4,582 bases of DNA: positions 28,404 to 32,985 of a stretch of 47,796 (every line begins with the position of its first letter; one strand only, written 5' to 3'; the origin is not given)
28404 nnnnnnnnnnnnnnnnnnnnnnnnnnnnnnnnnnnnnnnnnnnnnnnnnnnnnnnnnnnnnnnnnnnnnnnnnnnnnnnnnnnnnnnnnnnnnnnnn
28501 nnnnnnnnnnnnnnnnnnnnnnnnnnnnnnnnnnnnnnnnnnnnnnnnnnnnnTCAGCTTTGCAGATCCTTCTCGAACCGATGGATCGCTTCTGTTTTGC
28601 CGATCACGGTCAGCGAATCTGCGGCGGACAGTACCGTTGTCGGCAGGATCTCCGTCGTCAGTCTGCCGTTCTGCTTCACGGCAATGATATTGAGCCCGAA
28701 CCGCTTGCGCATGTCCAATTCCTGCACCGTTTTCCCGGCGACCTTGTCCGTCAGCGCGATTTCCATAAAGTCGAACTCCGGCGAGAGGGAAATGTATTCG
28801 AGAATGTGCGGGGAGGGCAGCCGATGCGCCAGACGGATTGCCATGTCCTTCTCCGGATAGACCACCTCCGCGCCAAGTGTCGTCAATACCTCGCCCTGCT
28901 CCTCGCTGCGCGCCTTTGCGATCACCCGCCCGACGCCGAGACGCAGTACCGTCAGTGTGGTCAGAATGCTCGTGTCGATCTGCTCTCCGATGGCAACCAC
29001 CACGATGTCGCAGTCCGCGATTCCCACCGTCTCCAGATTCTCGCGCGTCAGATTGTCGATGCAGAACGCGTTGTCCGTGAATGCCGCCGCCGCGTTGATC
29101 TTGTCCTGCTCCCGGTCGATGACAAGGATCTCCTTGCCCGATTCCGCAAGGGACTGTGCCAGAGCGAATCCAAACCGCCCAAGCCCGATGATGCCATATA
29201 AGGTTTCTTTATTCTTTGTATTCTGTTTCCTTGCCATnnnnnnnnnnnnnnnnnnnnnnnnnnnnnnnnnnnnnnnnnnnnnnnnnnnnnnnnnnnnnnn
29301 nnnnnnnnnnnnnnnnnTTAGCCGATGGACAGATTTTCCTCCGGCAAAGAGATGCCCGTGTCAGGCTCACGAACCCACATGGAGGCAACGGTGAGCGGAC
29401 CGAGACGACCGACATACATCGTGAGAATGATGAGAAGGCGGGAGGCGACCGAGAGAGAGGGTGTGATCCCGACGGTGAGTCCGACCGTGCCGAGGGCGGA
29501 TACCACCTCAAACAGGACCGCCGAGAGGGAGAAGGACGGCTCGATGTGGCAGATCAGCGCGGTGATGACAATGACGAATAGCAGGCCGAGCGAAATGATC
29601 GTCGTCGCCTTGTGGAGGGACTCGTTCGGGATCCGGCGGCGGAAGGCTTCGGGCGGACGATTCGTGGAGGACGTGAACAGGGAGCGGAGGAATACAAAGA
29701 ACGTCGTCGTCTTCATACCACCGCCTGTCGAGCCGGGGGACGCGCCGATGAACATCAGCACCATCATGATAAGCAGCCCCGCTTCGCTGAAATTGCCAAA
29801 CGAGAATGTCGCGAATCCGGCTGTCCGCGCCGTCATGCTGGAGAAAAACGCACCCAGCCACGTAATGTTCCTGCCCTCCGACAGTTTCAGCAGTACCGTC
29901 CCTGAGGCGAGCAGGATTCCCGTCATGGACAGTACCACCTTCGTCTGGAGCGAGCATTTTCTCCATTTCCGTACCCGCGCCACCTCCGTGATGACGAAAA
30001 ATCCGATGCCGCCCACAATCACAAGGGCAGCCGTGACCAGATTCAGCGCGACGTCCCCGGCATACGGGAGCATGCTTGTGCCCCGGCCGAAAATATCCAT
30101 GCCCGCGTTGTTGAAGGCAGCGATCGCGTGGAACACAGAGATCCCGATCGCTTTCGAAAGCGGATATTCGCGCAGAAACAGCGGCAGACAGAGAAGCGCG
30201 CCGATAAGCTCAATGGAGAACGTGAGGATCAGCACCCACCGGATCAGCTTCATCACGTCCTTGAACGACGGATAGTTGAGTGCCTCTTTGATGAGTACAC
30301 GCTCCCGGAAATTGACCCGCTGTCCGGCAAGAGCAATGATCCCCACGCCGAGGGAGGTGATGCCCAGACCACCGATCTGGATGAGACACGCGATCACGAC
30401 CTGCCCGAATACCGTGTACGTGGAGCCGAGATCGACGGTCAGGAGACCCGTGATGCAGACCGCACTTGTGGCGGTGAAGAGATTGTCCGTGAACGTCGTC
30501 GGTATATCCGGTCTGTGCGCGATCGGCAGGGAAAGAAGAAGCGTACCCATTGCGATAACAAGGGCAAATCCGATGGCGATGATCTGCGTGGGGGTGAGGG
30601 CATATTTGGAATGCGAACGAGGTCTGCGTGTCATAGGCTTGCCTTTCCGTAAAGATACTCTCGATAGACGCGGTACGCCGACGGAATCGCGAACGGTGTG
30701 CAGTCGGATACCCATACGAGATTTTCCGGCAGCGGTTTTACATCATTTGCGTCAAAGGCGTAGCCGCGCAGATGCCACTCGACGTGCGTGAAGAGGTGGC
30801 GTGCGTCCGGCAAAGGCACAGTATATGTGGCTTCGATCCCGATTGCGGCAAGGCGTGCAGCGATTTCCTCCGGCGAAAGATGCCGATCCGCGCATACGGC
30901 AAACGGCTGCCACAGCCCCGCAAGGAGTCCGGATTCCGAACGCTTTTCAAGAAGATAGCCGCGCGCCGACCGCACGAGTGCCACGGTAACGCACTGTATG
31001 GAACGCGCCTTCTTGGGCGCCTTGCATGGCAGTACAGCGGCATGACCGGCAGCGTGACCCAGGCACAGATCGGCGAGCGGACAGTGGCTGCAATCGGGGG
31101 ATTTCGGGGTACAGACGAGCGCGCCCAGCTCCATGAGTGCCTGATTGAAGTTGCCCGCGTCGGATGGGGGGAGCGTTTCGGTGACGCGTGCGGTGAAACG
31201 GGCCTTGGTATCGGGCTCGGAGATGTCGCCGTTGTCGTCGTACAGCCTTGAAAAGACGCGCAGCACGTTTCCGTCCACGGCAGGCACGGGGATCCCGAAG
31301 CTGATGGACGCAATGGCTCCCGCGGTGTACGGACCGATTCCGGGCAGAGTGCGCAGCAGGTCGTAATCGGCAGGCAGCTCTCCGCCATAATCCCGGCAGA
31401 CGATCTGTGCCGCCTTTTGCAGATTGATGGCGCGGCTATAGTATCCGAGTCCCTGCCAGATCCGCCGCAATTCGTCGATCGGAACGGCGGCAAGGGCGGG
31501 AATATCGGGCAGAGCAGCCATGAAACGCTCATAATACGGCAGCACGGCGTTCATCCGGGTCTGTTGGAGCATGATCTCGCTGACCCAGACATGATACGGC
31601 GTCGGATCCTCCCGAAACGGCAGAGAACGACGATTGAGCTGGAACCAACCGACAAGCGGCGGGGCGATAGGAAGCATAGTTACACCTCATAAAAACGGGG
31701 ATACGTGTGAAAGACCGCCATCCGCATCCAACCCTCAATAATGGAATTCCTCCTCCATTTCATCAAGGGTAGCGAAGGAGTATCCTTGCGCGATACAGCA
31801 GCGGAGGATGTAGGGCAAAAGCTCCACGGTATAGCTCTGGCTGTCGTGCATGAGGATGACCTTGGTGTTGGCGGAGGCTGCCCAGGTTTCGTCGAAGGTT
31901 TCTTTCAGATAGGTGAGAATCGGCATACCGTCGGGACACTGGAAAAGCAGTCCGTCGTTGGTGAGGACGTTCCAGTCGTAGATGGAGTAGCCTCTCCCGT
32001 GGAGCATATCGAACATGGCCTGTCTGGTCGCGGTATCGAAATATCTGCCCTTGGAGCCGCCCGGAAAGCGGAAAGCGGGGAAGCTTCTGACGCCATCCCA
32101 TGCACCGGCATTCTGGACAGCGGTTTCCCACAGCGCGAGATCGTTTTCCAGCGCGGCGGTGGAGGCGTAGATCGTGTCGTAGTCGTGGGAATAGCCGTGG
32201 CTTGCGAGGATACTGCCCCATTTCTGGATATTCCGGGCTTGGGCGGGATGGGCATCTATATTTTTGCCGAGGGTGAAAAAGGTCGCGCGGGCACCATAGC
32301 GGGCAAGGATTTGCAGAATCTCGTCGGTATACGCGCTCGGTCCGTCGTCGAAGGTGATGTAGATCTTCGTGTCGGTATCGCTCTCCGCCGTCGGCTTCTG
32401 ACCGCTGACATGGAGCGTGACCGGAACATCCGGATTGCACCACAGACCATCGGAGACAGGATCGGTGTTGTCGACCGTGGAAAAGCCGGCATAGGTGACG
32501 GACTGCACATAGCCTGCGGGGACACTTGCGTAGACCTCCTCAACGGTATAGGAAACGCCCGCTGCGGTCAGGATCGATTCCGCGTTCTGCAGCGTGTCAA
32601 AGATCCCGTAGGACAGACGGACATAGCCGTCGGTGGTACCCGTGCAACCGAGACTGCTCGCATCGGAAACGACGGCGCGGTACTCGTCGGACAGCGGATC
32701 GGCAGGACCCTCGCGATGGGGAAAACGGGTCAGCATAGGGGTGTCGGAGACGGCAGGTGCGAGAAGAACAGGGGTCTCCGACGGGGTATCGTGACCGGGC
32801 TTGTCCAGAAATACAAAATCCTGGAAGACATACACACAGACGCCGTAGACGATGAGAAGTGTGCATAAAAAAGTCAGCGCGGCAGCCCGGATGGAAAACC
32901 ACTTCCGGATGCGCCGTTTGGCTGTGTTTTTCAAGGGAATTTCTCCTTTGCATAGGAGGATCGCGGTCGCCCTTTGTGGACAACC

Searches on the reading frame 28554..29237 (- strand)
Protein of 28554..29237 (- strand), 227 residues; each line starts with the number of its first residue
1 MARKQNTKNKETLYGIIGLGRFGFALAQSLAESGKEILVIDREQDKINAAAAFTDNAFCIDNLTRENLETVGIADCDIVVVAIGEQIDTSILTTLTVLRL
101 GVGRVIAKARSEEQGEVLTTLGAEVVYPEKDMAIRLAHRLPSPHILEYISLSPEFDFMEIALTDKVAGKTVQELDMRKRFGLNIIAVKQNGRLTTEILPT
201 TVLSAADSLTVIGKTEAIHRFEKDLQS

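Call 47: search_protein_families(library=pfam, proteins=[window:28554-29237:-], max_evalue=0.0001)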
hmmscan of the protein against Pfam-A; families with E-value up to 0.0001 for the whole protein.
window:28554-29237:- (227 aa): 5 families
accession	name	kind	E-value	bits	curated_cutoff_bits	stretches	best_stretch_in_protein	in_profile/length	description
PF02254.24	TrkA_N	-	9.4e-23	81.2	23.8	1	16-126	3-113/116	TrkA-N domain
PF02080.26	TrkA_C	-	2.6e-13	50.1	27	1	160-224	6-69/71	TrkA-C domain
PF03807.23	F420_oxidored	-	4.2e-08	34.1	21.6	1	15-89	3-73/94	NADP oxidoreductase coenzyme F420-dependent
PF03446.21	NAD_binding_2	-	1.2e-05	25.9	21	1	15-93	3-75/161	NAD binding domain of 6-phosphogluconate dehydrogenase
PF01210.29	NAD_Gly3P_dh_N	-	2e-05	25.1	23.1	1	16-96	4-90/158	NAD-dependent glycerol-3-phosphate dehydrogenase N-terminus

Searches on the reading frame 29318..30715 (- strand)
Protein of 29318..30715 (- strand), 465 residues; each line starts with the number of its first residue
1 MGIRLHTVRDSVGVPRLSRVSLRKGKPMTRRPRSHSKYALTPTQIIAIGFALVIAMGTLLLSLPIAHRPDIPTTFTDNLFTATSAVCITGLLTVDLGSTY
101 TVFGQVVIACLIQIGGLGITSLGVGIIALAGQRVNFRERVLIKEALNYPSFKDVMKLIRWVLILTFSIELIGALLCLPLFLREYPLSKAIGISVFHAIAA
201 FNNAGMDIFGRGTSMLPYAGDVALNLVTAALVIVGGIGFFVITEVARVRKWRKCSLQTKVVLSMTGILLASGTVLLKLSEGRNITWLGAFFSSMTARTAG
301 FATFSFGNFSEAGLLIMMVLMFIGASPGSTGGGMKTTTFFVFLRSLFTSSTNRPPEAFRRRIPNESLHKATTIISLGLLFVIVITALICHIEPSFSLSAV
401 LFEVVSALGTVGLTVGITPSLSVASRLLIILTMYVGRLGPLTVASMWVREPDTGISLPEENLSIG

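Call 47: search_protein_families(library=pfam, proteins=[window:29318-30715:-], max_evalue=0.0001)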
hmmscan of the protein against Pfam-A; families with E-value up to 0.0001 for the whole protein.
window:29318-30715:- (465 aa): 1 family
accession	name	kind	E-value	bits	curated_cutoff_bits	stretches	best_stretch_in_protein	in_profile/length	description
PF02386.22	TrkH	-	4.9e-54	184.1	27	1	21-444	14-487/502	Cation transport protein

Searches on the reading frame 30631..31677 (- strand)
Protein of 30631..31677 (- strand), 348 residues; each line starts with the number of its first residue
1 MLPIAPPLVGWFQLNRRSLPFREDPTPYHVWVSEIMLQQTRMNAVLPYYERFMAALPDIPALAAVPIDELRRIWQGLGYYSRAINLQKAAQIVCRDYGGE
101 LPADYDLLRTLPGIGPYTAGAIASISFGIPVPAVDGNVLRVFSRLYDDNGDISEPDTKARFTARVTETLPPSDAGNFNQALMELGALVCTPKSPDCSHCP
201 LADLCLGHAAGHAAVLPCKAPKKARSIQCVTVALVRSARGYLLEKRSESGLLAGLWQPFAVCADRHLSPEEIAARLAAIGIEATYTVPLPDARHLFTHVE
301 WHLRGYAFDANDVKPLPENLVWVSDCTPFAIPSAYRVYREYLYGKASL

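Call 47: search_protein_families(library=pfam, proteins=[window:30631-31677:-], max_evalue=0.0001)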
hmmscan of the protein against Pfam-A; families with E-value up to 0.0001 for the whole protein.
window:30631-31677:- (348 aa): 4 families
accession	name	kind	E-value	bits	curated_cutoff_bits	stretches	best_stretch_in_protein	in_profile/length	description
PF00730.31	HhH-GPD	-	1.7e-20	73.8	26.2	1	32-161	1-102/108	HhH-GPD superfamily base excision DNA repair protein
PF14815.12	NUDIX_4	-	3.2e-15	56.3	35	1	231-338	1-110/113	NUDIX domain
PF00633.29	HHH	-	1.7e-08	34.3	24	1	97-125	2-30/30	Helix-hairpin-helix motif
PF10576.14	EndIII_4Fe-2S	-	1.3e-05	25.7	20.5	1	189-205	1-17/17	Iron-sulfur binding domain of endonuclease III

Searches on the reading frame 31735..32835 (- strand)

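Call 47: search_protein_families(library=pfam, proteins=[window:31735-32835:-], max_evalue=0.0001)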
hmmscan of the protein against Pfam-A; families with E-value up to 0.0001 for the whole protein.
window:31735-32835:- (366 aa): 1 family
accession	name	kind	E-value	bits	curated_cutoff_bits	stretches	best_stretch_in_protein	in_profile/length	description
PF01522.26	Polysacc_deac_1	-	1.7e-23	83.3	23.1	1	153-274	4-120/124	Polysaccharide deacetylase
